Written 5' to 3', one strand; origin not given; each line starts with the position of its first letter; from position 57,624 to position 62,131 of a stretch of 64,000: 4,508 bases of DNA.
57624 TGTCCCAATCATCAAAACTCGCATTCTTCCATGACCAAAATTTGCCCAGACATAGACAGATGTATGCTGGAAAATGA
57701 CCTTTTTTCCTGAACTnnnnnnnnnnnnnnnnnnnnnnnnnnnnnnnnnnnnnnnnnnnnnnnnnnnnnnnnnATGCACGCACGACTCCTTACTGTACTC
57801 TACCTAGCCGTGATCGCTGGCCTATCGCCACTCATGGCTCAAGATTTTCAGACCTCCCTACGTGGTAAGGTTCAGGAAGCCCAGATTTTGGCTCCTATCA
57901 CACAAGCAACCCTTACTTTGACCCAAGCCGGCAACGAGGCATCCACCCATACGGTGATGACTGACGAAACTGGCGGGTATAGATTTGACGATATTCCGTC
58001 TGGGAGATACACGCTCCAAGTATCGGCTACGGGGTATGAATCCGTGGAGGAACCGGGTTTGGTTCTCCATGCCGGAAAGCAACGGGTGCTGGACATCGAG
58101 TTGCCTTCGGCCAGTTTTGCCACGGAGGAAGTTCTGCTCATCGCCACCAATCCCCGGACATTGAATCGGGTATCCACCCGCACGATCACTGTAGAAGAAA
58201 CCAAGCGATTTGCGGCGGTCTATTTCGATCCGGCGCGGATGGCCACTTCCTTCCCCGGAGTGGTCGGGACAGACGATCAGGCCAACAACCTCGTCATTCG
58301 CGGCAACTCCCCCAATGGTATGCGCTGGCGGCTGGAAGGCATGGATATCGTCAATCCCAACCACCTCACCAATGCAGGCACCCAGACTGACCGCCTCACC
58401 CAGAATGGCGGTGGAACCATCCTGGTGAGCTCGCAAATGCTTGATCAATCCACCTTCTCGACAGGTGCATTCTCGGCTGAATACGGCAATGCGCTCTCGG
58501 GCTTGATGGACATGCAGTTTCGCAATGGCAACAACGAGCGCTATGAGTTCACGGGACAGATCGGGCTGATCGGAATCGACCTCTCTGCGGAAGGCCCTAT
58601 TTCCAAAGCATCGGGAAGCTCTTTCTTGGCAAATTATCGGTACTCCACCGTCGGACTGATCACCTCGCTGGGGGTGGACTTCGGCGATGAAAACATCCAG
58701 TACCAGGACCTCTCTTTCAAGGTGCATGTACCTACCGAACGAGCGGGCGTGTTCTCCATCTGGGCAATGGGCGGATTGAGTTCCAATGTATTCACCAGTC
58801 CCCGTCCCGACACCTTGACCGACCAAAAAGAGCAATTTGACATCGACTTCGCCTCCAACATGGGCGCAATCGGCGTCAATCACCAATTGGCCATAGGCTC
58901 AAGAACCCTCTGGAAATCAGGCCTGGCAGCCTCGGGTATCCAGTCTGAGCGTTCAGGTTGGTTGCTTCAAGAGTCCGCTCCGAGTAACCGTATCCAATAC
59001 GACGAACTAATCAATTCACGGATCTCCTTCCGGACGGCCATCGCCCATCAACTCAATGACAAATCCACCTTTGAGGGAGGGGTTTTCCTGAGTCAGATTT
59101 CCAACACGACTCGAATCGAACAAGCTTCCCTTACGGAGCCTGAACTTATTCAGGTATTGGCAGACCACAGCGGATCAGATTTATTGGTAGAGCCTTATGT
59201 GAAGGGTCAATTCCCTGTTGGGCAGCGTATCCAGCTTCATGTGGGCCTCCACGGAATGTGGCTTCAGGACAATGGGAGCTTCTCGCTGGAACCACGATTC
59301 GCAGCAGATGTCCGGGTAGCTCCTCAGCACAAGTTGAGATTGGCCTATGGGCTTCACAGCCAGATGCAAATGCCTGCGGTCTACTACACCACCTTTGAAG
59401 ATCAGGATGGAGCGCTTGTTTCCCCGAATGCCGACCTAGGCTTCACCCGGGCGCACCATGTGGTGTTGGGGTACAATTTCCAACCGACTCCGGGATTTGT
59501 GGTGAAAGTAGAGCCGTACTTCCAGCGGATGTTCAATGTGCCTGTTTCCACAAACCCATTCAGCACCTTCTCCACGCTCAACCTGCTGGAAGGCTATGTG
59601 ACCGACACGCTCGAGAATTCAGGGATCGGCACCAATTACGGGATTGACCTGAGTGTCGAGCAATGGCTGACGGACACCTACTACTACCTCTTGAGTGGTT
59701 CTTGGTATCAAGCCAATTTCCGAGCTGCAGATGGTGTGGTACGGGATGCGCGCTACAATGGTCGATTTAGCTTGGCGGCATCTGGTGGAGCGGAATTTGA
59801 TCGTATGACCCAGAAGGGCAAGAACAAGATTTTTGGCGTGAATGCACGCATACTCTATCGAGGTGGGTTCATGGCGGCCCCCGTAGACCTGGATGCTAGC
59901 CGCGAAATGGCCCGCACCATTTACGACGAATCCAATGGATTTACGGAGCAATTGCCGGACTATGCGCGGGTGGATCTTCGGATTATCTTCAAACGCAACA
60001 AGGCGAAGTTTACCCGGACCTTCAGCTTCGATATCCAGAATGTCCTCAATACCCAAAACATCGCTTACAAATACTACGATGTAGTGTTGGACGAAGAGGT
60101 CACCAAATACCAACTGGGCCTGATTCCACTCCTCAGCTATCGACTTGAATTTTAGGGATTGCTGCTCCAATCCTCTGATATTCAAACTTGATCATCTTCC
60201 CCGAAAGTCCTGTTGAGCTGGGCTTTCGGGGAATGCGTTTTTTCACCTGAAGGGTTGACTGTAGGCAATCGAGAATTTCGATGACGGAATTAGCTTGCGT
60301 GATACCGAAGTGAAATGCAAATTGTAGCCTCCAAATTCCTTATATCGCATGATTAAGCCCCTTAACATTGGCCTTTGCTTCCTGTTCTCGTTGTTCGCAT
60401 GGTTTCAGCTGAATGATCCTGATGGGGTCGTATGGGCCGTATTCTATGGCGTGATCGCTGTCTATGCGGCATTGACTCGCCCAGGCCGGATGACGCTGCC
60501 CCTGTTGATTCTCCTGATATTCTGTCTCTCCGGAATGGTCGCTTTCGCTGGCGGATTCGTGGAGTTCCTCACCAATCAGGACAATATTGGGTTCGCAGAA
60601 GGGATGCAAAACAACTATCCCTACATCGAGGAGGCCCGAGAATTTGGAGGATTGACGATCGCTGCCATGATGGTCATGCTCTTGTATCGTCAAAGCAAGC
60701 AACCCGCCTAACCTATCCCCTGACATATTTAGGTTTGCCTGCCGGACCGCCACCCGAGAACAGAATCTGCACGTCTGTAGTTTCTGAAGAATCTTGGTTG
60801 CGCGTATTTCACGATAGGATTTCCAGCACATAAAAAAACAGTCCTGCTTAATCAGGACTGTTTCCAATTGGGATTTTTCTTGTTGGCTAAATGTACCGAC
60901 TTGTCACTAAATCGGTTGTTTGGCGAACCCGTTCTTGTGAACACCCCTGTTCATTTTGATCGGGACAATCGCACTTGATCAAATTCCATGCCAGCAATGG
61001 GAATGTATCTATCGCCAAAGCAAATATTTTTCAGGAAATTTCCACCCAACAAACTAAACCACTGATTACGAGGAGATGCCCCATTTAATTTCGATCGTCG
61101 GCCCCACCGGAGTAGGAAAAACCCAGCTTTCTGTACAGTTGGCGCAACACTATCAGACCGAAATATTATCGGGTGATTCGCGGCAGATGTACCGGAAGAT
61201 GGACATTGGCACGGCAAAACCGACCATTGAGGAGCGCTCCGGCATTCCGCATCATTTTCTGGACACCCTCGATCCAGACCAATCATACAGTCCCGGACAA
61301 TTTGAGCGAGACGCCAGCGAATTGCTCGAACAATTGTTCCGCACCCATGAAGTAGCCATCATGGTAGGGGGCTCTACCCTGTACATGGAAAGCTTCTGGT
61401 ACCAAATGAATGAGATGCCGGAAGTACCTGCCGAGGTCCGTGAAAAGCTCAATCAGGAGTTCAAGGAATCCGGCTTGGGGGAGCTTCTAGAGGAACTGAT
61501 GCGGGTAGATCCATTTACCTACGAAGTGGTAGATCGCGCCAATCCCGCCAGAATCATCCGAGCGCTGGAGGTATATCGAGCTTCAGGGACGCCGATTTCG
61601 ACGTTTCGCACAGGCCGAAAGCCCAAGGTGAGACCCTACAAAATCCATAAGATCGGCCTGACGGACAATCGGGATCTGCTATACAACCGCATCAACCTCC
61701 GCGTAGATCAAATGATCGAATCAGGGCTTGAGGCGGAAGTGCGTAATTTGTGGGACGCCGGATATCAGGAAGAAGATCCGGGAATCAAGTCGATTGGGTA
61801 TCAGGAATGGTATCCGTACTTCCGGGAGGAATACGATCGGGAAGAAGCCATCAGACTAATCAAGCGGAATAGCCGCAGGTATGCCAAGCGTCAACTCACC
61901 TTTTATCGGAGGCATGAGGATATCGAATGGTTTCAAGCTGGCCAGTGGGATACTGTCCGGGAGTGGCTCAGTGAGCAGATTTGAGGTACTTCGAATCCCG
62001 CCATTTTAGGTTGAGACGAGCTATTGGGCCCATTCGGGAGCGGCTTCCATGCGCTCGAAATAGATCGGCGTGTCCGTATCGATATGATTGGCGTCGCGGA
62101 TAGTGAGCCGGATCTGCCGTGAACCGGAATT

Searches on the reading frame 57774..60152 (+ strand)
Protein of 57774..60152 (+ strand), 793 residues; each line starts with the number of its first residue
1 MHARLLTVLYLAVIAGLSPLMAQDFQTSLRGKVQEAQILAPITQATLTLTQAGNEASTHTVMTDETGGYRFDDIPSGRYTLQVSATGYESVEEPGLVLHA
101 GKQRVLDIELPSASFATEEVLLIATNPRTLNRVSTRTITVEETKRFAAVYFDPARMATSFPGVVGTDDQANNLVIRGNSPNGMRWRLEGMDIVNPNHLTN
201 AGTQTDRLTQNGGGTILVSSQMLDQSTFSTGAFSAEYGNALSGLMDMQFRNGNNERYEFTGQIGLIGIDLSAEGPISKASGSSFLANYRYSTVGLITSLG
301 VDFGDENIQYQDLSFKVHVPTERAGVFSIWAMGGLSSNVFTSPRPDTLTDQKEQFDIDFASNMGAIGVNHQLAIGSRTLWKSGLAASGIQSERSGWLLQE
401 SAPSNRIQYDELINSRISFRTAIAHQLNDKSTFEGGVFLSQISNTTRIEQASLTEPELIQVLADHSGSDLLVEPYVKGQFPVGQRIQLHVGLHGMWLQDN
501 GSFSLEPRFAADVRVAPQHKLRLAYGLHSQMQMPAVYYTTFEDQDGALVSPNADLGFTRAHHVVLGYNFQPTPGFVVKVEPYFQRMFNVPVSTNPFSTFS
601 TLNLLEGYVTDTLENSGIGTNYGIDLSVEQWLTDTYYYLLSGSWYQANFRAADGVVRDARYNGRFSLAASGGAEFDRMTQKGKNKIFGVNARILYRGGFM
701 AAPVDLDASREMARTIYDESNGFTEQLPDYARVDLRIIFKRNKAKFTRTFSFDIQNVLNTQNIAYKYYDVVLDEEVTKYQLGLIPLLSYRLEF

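Call 36: search_protein_families(library=pfam, max_evalue=0.001, proteins=[window:57774-60152:+])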
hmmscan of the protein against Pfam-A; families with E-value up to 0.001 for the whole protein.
window:57774-60152:+ (793 aa): 5 families
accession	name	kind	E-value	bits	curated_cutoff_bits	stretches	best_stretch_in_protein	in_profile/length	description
PF13620.12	CarboxypepD_reg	-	9.1e-18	64.8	32.3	1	28-110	1-81/82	Carboxypeptidase regulatory-like domain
PF13715.12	CarbopepD_reg_2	-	6.5e-10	39.3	32.2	1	30-121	2-87/88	CarboxypepD_reg-like domain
PF00593.30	TonB_dep_Rec_b-barrel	-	6.5e-08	33.3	27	1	351-757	50-436/436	TonB dependent receptor-like, beta-barrel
PF17210.9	SdrD_B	-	9.9e-06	26.2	29.7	1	35-88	18-70/112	SdrD B-like domain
PF17802.7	SpaA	-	0.0009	19.8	23.1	0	41-82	15-57/91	Prealbumin-like fold domain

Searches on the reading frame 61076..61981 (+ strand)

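Call 83: search_protein_families(library=pfam, max_evalue=0.0001, proteins=[window:61076-61981:+])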
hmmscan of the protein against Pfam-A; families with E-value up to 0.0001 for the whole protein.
window:61076-61981:+ (302 aa): 2 families
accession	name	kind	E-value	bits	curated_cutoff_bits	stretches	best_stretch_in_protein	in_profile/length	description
PF01715.23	IPPT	-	6.5e-82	275.3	23.6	1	37-279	1-242/243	IPP transferase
PF01745.22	IPT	-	1.3e-07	31.7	20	1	4-100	3-99/233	Isopentenyl transferase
